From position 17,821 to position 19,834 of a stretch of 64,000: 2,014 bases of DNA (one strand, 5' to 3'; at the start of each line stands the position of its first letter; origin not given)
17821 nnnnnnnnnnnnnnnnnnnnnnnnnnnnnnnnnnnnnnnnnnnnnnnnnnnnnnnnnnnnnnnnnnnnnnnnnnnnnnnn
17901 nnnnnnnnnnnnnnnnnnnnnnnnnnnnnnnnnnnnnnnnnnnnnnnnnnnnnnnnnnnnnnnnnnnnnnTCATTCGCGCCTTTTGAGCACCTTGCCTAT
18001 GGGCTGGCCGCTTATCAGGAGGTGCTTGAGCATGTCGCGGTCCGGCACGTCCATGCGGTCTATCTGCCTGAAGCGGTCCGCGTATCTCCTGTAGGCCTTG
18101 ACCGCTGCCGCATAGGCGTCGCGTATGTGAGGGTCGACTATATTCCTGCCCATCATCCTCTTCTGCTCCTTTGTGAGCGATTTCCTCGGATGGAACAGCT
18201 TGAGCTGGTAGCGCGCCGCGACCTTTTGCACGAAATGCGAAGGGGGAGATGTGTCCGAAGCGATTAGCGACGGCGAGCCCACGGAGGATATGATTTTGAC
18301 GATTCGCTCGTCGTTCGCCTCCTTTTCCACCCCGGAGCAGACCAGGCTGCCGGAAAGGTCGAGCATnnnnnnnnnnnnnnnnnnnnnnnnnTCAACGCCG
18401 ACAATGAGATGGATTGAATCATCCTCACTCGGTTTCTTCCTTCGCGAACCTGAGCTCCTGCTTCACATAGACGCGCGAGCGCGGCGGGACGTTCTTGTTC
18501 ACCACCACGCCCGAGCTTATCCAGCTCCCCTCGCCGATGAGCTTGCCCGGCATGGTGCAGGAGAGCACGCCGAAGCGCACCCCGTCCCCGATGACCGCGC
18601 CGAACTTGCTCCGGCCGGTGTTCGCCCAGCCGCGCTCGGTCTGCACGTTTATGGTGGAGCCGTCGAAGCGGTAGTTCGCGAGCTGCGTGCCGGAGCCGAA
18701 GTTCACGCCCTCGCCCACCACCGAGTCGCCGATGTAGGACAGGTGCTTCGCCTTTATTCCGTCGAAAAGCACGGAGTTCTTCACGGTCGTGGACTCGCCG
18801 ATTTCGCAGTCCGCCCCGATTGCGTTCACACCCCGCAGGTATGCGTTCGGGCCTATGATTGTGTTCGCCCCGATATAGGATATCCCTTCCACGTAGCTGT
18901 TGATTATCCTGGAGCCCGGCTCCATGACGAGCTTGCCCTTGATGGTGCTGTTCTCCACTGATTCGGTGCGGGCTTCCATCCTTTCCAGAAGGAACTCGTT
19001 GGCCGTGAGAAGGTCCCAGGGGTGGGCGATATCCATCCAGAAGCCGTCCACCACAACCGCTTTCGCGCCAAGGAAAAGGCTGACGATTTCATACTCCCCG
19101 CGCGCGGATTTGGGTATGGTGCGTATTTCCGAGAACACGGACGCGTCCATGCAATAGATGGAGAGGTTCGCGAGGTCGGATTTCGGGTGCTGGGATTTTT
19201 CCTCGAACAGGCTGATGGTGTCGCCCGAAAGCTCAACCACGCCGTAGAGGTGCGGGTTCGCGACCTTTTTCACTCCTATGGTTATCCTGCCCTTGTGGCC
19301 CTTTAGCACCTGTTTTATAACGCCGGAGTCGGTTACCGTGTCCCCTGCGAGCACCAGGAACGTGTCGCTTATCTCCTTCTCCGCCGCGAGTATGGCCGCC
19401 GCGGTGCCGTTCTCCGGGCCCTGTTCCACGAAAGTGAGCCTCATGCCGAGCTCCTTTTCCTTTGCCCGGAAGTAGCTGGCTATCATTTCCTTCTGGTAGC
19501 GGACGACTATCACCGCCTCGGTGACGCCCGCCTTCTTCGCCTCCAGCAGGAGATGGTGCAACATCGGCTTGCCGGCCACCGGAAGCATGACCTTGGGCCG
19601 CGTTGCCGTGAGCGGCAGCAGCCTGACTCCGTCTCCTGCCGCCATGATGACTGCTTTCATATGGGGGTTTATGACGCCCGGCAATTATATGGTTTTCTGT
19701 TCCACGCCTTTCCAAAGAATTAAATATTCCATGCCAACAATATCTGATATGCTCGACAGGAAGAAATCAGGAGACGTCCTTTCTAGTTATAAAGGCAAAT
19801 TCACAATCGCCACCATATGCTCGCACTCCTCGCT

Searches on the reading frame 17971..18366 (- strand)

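Call 54: search_protein_families(library=pfam, max_evalue=0.00001, proteins=[window:17971-18366:-])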
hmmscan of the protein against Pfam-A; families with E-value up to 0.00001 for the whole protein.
window:17971-18366:- (131 aa): 1 family
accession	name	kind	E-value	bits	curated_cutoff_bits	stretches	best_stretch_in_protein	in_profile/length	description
PF04312.18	DUF460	-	4.9e-20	72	28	1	1-88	46-135/135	Protein of unknown function (DUF460)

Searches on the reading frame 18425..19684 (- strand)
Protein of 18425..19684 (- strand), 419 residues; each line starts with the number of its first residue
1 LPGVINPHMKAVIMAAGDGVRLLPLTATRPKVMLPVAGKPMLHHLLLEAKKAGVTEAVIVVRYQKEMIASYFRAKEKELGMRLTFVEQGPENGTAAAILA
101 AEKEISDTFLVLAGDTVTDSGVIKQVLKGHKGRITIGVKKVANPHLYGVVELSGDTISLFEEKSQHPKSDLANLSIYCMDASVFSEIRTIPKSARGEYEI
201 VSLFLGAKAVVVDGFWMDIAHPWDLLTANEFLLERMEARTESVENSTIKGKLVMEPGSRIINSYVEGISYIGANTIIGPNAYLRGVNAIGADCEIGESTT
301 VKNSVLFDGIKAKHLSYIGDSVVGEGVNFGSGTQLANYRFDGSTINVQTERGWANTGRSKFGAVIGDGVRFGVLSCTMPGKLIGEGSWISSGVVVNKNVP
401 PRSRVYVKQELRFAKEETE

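Call 8: search_protein_families(library=pfam, proteins=[window:18425-19684:-])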
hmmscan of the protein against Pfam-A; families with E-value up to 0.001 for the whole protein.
window:18425-19684:- (419 aa): 5 families
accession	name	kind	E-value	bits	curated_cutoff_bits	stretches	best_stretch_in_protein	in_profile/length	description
PF00483.29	NTP_transferase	-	3.6e-36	125.4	21.2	1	10-234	1-244/245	Nucleotidyl transferase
PF12804.13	NTP_transf_3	-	4.2e-13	50.2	27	1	11-131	1-112/160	MobA-like NTP transferase domain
PF25084.1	LbH_EIF2B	-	7.9e-10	39.1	54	1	263-337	16-89/105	EIF2B subunit epsilon LbH domain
PF00132.30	Hexapep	-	1.1e-08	34.8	27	1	270-303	3-36/36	Bacterial transferase hexapeptide (six repeats)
PF24894.1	Hexapep_GlmU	-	0.00048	20.6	23.3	0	289-337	21-68/104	GlmU-like, C-terminal hexapeptide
